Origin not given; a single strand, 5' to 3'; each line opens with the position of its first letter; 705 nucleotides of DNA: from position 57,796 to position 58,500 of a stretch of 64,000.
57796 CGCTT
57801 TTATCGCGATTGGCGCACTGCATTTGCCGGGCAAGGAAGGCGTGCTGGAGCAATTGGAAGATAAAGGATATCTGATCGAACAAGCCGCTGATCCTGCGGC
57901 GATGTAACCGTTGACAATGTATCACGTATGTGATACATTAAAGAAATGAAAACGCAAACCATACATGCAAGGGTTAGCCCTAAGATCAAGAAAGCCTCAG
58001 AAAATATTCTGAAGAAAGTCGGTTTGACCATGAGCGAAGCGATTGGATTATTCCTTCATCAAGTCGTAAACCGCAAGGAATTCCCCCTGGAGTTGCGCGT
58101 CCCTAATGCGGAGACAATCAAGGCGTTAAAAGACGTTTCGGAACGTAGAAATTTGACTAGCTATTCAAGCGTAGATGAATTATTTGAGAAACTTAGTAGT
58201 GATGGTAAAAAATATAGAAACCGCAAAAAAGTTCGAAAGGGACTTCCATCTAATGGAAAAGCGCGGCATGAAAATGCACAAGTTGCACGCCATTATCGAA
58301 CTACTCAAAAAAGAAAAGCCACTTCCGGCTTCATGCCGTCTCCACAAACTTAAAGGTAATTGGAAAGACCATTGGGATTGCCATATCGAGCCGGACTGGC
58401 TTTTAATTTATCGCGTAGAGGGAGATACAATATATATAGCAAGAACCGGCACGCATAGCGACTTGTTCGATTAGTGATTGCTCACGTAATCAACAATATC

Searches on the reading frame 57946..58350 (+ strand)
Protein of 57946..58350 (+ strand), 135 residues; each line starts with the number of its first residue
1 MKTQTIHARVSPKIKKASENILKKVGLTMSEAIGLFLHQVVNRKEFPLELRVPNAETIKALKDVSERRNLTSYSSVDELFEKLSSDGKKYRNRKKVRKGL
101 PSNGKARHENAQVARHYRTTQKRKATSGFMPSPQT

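Call 83: search_protein_families(library=pfam, proteins=[window:57946-58350:+], max_evalue=0.01)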
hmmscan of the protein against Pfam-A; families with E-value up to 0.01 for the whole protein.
window:57946-58350:+ (135 aa): 1 family
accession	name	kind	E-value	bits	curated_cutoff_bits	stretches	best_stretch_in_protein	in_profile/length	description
PF04221.18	RelB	-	5e-16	58.8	22.4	1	4-83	2-82/82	RelB antitoxin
